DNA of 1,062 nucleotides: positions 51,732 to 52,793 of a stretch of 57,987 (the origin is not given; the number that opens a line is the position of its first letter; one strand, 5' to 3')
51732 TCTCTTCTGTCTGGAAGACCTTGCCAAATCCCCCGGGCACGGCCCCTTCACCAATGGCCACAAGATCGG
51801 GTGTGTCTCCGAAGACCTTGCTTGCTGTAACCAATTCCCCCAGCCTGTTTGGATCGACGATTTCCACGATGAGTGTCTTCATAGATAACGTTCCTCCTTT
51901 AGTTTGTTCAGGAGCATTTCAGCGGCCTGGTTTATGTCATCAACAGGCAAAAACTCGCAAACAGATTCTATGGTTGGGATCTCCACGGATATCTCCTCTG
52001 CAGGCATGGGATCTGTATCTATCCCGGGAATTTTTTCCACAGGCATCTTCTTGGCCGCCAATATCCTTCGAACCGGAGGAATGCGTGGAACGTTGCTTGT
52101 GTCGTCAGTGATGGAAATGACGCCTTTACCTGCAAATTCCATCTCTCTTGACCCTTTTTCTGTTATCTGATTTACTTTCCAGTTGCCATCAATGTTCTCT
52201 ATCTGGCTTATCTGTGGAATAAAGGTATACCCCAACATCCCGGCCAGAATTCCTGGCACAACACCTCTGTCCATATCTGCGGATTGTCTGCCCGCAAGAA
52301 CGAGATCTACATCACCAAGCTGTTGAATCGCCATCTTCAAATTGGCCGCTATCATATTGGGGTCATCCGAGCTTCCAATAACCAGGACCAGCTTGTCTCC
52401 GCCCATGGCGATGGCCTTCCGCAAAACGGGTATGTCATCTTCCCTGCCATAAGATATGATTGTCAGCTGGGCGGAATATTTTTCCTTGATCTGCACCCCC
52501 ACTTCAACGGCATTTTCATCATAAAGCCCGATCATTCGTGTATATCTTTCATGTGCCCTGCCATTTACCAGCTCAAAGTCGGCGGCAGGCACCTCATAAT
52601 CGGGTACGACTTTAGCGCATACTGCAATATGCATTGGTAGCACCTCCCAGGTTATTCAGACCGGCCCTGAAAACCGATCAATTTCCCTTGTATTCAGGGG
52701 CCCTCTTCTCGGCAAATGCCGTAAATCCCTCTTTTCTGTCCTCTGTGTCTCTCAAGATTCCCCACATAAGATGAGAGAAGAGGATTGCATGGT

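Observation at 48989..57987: bbs-type (substituted-succinyl-CoA beta-oxidation) operon with its own EtfAB and a membrane FeS oxidoreductase; substrate unknown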

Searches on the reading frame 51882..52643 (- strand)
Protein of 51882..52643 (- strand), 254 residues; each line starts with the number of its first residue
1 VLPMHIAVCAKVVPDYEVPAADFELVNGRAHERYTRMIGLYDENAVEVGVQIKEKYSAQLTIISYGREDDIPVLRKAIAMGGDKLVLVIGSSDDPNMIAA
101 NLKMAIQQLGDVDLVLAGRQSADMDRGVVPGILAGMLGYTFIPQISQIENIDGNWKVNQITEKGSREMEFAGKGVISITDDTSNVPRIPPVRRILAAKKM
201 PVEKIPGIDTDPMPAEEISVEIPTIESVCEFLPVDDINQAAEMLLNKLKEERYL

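Call 5: search_protein_families(library=pfam, proteins=[window:51882-52643:-])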
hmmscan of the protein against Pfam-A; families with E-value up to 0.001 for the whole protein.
window:51882-52643:- (254 aa): 1 family
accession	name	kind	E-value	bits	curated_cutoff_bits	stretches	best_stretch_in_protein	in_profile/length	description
PF01012.27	ETF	-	1.3e-17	64.6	26.7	1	40-206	15-177/181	Electron transfer flavoprotein domain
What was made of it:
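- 51879..52643 (-): etfB, the ETF beta subunit (251-254 aa). Pfam ETF (call 5).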

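Call 6: search_protein_families(library=ncbifam, proteins=[window:51882-52643:-])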
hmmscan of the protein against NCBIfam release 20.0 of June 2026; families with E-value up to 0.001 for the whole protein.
window:51882-52643:- (254 aa): 6 families
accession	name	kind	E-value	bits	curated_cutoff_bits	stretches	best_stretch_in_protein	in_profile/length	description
NF008998.0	PRK12342.1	equivalog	4.7e-20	72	338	1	4-224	1-225/254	electron transfer flavoprotein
NF040731.1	flavo_sub_EftB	exception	1.5e-17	63.8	445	1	5-210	1-208/260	electron transfer flavoprotein subunit beta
NF002888.0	PRK03359.1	subfamily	4.7e-15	55.7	219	1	4-210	1-211/256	putative electron transfer flavoprotein FixA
TIGR04503.1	mft_etfB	hypoth_equivalog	2.7e-14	53.2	200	1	31-210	23-218/290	mycofactocin-associated electron transfer flavoprotein beta subunit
NF042971.1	AcrlCoAredClosAcrB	equivalog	8e-14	51.3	475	1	4-203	1-203/266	acryloyl-CoA reductase electron transfer subunit gamma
NF051844.1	ETFlavBetaProt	equivalog_domain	4.5e-08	32.9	350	1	42-167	24-144/254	electron transfer flavoprotein subunit beta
